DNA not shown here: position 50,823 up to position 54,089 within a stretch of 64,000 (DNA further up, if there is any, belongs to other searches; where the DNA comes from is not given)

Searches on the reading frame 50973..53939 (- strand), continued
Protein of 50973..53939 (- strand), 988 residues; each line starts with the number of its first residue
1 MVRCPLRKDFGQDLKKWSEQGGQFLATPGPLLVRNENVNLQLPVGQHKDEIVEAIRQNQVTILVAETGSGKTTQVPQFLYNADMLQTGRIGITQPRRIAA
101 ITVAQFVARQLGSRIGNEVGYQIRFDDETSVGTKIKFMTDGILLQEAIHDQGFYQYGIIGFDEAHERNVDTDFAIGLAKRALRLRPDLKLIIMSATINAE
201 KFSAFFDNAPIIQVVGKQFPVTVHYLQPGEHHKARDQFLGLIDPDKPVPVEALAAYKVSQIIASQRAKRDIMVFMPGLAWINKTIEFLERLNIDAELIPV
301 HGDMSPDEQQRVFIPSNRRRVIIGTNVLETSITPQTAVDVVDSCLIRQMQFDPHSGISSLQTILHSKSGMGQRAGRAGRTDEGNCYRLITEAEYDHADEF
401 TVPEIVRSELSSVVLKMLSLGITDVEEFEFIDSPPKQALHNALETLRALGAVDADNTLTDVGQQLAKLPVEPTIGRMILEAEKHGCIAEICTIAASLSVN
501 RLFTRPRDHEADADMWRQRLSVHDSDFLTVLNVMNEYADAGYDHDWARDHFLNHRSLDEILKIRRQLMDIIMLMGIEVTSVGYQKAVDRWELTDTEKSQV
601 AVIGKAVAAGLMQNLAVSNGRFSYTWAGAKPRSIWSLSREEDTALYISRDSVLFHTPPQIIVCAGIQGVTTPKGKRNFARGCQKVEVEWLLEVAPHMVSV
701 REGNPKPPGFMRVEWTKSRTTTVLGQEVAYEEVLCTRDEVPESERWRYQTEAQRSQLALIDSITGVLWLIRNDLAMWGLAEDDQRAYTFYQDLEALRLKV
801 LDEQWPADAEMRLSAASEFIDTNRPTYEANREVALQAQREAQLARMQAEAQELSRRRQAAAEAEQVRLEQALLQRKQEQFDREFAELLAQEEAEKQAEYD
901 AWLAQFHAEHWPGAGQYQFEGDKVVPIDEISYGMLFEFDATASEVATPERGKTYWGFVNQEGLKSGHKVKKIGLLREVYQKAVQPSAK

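Call 43: find_related_loci(query=A2, collection=viral_contigs, flank=10000)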
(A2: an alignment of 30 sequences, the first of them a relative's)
Query A2 (259 aa) in viral_contigs; peptide patterns used: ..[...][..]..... (x = any residue, [..] = any of these).
108 stretches matched a pattern; 6 encode a relative of the query (tblastn E <= 1e-3); 6 distinct loci.
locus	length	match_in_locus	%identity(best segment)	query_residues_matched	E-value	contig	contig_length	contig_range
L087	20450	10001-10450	29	2-158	3e-11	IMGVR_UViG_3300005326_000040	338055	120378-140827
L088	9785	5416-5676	41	1-85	4e-11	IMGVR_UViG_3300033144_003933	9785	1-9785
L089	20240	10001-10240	39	4-83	3e-10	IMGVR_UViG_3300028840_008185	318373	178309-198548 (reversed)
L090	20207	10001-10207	38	3-75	6e-8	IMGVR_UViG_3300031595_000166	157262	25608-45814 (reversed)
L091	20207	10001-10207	36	3-75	1e-7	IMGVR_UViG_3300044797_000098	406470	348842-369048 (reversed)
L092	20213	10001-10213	32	39-109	3e-6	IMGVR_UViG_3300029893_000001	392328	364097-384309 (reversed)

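Call 44: search_solved_structures(query=A2, max_evalue=1)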
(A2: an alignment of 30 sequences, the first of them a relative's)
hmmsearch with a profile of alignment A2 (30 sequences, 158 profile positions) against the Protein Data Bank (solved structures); distinct sequences matched with E-value up to 1: 5.
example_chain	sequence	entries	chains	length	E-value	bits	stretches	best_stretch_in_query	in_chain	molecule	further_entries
3cmu_A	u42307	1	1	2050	9.4e-08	35.3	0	29-50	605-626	Protein recA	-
3cmt_A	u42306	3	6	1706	7.6e-06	29.1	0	29-50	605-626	Protein recA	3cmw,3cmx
3cmv_A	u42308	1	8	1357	0.0001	25.5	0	29-50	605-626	Protein recA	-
1aa3_A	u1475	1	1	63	0.16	15.1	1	29-50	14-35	RECA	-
9snv_A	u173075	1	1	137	0.76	12.8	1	74-124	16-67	Muskelin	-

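Call 50: search_protein_families(library=ncbifam, proteins=[window:50973-53939:-], max_evalue=0.001)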
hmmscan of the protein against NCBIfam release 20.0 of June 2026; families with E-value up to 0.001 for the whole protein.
window:50973-53939:- (988 aa): 4 families
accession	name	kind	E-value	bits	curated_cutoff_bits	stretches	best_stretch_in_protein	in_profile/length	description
TIGR01967.1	DEAH_box_HrpA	equivalog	1.2e-148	496.9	722.75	1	41-705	65-694/1284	ATP-dependent RNA helicase HrpA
NF008348.1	PRK11131.1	equivalog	5e-133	444.8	1400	1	40-706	65-698/1287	ATP-dependent RNA helicase HrpA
TIGR01970.1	DEAH_box_HrpB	equivalog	1e-104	351.6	546.15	1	42-502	1-447/825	ATP-dependent helicase HrpB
NF008662.0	PRK11664.1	equivalog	1.5e-91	307.9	1053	1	41-512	3-456/813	ATP-dependent helicase HrpB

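Call 55: search_dna_similar(query=window:50973-53939:-, collection=phages, mode=protein, max_rows=15)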
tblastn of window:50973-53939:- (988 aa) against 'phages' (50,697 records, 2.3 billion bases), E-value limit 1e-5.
Records with a match: 3; places in all: 3; records where one place covers at least 80% of the query: 0.
Best place of each record, by identity: <60% 3.
By first word of the organism name: Acinetobacter 2; Salmonella 1.
By host as written in the record: - 2; Homo sapiens 1.
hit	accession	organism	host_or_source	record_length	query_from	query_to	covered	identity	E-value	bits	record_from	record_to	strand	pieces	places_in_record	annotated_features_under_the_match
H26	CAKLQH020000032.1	Acinetobacter phage MD-2021a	not known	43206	38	570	54%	36.7%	2e-96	341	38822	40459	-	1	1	hrpA: ATP-dependent helicase HrpA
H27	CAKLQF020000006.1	Acinetobacter phage MD-2021a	not known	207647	38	570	54%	36.7%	3e-96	341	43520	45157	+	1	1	hrpA: ATP-dependent helicase HrpA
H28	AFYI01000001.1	Salmonella enterica subsp. enterica serovar Infantis str. ...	Homo sapiens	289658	42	483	45%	31.1%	4e-51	203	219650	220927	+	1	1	ATP-dependent helicase HrpB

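Call 56: find_related_loci(query=A1, collection=viral_contigs, flank=10000)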
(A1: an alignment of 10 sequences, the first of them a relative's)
Query A1 (988 aa) in viral_contigs; peptide patterns used: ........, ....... (x = any residue, [..] = any of these).
25 stretches matched a pattern, but none encodes a relative of the query by tblastn (E <= 1e-3).

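Call 57: predict_structure(alignment_id=A2)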
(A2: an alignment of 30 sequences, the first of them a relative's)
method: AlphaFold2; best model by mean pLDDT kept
length: 259 residues; sequences in the alignment: 30
mean_pLDDT: 71.5   pTM: 0.62
mean pLDDT of the five models: 71.5, 70.0, 69.3, 69.1, 69.0
residues with pLDDT >= 90: 91; 70-90: 44; 50-70: 60; < 50: 64
segments of 3 or more residues with pLDDT < 50: 84-89, 93-95, 163-192, 212-214, 222-226, 232-234, 252-259
pLDDT, mean of each block of 10 residues (from residue 1): 92 88 79 92 94 95 96 80 50 55 89 97 89 88 94 90 43 40 44 54 59 49 48 52 54 44
secondary structure, 60 per line:
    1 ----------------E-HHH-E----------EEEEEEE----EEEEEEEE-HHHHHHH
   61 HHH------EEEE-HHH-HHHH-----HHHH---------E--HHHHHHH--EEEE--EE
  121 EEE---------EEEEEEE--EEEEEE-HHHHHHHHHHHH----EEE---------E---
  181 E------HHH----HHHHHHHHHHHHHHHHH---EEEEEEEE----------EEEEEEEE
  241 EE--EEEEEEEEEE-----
elements in order: E34-40 E45-52 H54-63 E70-73 H79-82 H88-91 H104-110 E113-116 E119-123 E133-139 E142-147 H149-160 E165-167 H195-211 E215-222 E233-242 E245-254

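Call 74: search_protein_families(library=pfam, proteins=[P0002, P0003, P0004, P0006, P0011, P0012, P0015, P0027], max_evalue=0.01)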
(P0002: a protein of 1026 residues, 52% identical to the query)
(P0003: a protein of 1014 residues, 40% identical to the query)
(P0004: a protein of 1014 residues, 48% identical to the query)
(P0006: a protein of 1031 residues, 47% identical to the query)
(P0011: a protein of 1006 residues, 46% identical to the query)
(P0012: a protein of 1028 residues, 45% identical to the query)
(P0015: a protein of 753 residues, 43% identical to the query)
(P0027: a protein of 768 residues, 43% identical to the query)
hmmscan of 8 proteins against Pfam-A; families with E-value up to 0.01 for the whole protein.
P0002 (1026 aa): 8 families
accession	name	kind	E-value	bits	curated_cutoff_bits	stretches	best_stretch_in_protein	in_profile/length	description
PF00271.37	Helicase_C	-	3.2e-14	53.5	23.5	1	228-349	7-109/110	Helicase conserved C-terminal domain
PF21010.2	HA2_C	-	1.1e-13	51.9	21.3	1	454-513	1-77/77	Helicase associated domain (HA2), ratchet-like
PF07717.22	OB_NTP_bind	-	4.5e-12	46.4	29.5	1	587-662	2-82/83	Oligonucleotide/oligosaccharide-binding (OB)-fold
PF00270.35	DEAD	-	1.1e-08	35.5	26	1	25-167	14-162/167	DEAD/DEAH box helicase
PF04408.29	HA2_N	-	0.00012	22.5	21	1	428-453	4-29/29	Helicase associated domain (HA2), winged-helix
PF13401.12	AAA_22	-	0.0004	21.1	27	1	26-158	6-119/130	AAA domain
PF04851.21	ResIII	-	0.0022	18.4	22.5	0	23-164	21-162/164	Type III restriction enzyme, res subunit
PF07652.20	Flavi_DEAD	-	0.0037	17.7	21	1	26-163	5-135/148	Flavivirus DEAD domain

P0003 (1014 aa): 6 families
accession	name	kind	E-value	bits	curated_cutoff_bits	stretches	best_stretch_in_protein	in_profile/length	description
PF00271.37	Helicase_C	-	5.3e-16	59.3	23.5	1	216-336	8-109/110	Helicase conserved C-terminal domain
PF21010.2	HA2_C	-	5.1e-13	49.8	21.3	1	439-497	1-76/77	Helicase associated domain (HA2), ratchet-like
PF00270.35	DEAD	-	6.9e-10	39.3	26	1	13-161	6-161/167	DEAD/DEAH box helicase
PF07717.22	OB_NTP_bind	-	6.7e-07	29.8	29.5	1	572-651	2-82/83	Oligonucleotide/oligosaccharide-binding (OB)-fold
PF04408.29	HA2_N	-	8.1e-07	29.4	21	1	410-438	1-29/29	Helicase associated domain (HA2), winged-helix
PF07652.20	Flavi_DEAD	-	0.00055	20.4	21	1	19-159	2-135/148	Flavivirus DEAD domain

P0004 (1014 aa): 5 families
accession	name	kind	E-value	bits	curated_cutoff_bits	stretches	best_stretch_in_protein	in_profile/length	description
PF21010.2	HA2_C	-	5e-14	53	21.3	1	439-497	1-76/77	Helicase associated domain (HA2), ratchet-like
PF00271.37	Helicase_C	-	9.3e-14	52.1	23.5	1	219-336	11-109/110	Helicase conserved C-terminal domain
PF00270.35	DEAD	-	9.4e-10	38.9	26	1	11-161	4-161/167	DEAD/DEAH box helicase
PF07717.22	OB_NTP_bind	-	1.5e-06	28.7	29.5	1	572-651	2-82/83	Oligonucleotide/oligosaccharide-binding (OB)-fold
PF04408.29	HA2_N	-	8.5e-06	26.1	21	1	410-438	1-29/29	Helicase associated domain (HA2), winged-helix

P0006 (1031 aa): 7 families
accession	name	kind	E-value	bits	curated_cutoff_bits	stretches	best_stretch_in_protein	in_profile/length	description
PF00271.37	Helicase_C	-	2.9e-12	47.2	23.5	1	222-341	9-109/110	Helicase conserved C-terminal domain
PF07717.22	OB_NTP_bind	-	3.9e-12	46.6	29.5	1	579-657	3-82/83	Oligonucleotide/oligosaccharide-binding (OB)-fold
PF21010.2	HA2_C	-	1.3e-11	45.3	21.3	1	445-503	1-76/77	Helicase associated domain (HA2), ratchet-like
PF00270.35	DEAD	-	2.5e-10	40.8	26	1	13-165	5-162/167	DEAD/DEAH box helicase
PF04408.29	HA2_N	-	1.5e-06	28.5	21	1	416-444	1-29/29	Helicase associated domain (HA2), winged-helix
PF13401.12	AAA_22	-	0.0047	17.7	27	0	22-131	4-95/130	AAA domain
PF04851.21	ResIII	-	0.0057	17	22.5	0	13-162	13-162/164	Type III restriction enzyme, res subunit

P0011 (1006 aa): 7 families
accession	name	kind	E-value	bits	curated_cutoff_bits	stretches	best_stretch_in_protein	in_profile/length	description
PF07717.22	OB_NTP_bind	-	1.9e-16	60.4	29.5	1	558-638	1-82/83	Oligonucleotide/oligosaccharide-binding (OB)-fold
PF21010.2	HA2_C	-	1.2e-14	55.1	21.3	1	428-487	1-76/77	Helicase associated domain (HA2), ratchet-like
PF00271.37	Helicase_C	-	1e-13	52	23.5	1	217-336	9-109/110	Helicase conserved C-terminal domain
PF00270.35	DEAD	-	1.7e-08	34.8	26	1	14-163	5-163/167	DEAD/DEAH box helicase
PF20720.3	nSTAND3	-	0.00039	20.6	27.2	1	14-38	8-32/155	Novel STAND NTPase 3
PF02449.21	Glyco_hydro_42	-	0.00068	19.5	21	1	605-669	49-112/376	Beta-galactosidase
PF13401.12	AAA_22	-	0.0019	19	27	1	22-128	4-95/130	AAA domain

P0012 (1028 aa): 7 families
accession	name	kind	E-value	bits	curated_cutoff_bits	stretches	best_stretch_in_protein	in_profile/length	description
PF21010.2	HA2_C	-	1e-15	58.5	21.3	1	450-511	1-77/77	Helicase associated domain (HA2), ratchet-like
PF00271.37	Helicase_C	-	1.4e-15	58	23.5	1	224-346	6-109/110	Helicase conserved C-terminal domain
PF07717.22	OB_NTP_bind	-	5.3e-14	52.6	29.5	1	584-659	1-82/83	Oligonucleotide/oligosaccharide-binding (OB)-fold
PF00270.35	DEAD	-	2.2e-10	40.9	26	1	23-166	13-162/167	DEAD/DEAH box helicase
PF04408.29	HA2_N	-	0.00071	20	21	1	421-449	1-29/29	Helicase associated domain (HA2), winged-helix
PF04851.21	ResIII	-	0.0066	16.8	22.5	0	12-163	11-162/164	Type III restriction enzyme, res subunit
PF13086.12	AAA_11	-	0.0071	16.6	27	0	14-44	7-37/257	AAA domain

P0015 (753 aa): 8 families
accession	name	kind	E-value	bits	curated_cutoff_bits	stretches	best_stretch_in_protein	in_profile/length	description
PF00271.37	Helicase_C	-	1.1e-12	48.6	23.5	1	238-355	11-109/110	Helicase conserved C-terminal domain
PF21010.2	HA2_C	-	1.3e-12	48.5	21.3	1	458-517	1-77/77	Helicase associated domain (HA2), ratchet-like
PF00270.35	DEAD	-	2.6e-10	40.7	26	1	29-176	7-161/167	DEAD/DEAH box helicase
PF07717.22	OB_NTP_bind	-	2.9e-10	40.6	29.5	1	590-664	3-82/83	Oligonucleotide/oligosaccharide-binding (OB)-fold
PF04408.29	HA2_N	-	1.6e-07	31.7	21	1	429-457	1-29/29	Helicase associated domain (HA2), winged-helix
PF04851.21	ResIII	-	0.00021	21.7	22.5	1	29-175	15-162/164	Type III restriction enzyme, res subunit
PF05127.21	NAT10_TcmA_helicase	-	0.0012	19.2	22.7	1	40-142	1-98/176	RNA cytidine acetyltransferase NAT10/TcmA, helicase domain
PF13401.12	AAA_22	-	0.009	16.8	27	0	36-144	5-95/130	AAA domain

P0027 (768 aa): 9 families
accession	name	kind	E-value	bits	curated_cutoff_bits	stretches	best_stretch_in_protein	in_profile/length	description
PF21010.2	HA2_C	-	5.8e-16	59.2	21.3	1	419-478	1-77/77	Helicase associated domain (HA2), ratchet-like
PF00271.37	Helicase_C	-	3e-14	53.7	23.5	1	202-327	4-109/110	Helicase conserved C-terminal domain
PF07717.22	OB_NTP_bind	-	4.7e-12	46.4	29.5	1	538-613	4-82/83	Oligonucleotide/oligosaccharide-binding (OB)-fold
PF00270.35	DEAD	-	3.5e-09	37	26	1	8-161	3-162/167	DEAD/DEAH box helicase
PF04408.29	HA2_N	-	1.4e-06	28.6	21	1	389-418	1-29/29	Helicase associated domain (HA2), winged-helix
PF13401.12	AAA_22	-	1.5e-05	25.7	27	1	18-153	4-120/130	AAA domain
PF06745.19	ATPase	-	0.0009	19.1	26.6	1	5-43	5-43/231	KaiC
PF13245.12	AAA_19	-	0.0034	18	25.1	1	9-143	1-115/134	AAA domain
PF25199.1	nSTAND_NTPase5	-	0.0092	16.2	34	0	14-44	36-66/145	Novel STAND NTPase 5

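Call 88: find_encoding_contigs(protein=P0002, flank=3000, max_places=2)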
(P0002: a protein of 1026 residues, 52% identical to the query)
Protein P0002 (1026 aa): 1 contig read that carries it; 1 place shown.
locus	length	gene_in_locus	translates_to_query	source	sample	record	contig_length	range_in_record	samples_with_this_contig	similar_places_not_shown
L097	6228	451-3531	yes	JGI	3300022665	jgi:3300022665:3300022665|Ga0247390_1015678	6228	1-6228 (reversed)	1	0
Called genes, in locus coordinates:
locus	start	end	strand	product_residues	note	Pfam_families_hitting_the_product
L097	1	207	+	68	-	?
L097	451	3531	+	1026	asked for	PF00270:DEAD, PF00271:Helicase_C, PF21010:HA2_C, PF07717:OB_NTP_bind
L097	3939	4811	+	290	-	PF12146:Hydrolase_4, PF00561:Abhydrolase_1, PF12697:Abhydrolase_6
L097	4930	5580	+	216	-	-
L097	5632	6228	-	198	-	?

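Call 89: find_encoding_contigs(protein=P0011, flank=6000, max_places=2)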
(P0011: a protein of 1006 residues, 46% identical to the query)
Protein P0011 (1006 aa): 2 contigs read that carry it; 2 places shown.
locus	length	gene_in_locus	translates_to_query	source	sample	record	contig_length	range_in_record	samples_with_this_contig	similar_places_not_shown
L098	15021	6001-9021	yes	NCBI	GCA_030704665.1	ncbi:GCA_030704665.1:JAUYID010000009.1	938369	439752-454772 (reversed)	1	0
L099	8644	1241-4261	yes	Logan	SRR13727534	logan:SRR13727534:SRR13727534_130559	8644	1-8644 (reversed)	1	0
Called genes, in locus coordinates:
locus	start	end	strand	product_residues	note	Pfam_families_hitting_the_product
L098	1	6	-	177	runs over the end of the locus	PF21088:MS_channel_1st (weak), PF00924:MS_channel_2nd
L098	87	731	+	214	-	-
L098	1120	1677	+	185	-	PF01923:Cob_adeno_trans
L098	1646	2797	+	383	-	PF09587:PGA_cap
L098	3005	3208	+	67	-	-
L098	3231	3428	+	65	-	-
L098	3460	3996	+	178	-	-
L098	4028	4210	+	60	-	-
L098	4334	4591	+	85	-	-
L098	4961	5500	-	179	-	PF01625:PMSR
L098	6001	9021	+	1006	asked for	PF00270:DEAD, PF00271:Helicase_C, PF21010:HA2_C, PF07717:OB_NTP_bind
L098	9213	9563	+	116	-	-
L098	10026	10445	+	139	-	PF11969:DcpS_C (weak), PF01230:HIT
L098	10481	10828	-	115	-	-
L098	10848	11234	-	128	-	-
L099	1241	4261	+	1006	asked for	PF00270:DEAD, PF00271:Helicase_C, PF21010:HA2_C, PF07717:OB_NTP_bind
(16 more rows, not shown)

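Call 90: find_encoding_contigs(protein=P0007, flank=3000, max_places=2)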
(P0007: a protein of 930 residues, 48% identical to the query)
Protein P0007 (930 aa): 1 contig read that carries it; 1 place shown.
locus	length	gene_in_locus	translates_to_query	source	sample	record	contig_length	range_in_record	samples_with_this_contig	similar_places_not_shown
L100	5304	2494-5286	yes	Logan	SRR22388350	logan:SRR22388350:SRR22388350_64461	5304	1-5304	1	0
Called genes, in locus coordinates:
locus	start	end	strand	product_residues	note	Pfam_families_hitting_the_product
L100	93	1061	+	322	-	-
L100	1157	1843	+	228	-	PF01027:Bax1-I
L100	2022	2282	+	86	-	-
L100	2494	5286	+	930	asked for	PF00270:DEAD (weak), PF00271:Helicase_C, PF04408:WHD_HA2 (faint), PF21010:HA2_C, PF07717:OB_NTP_bind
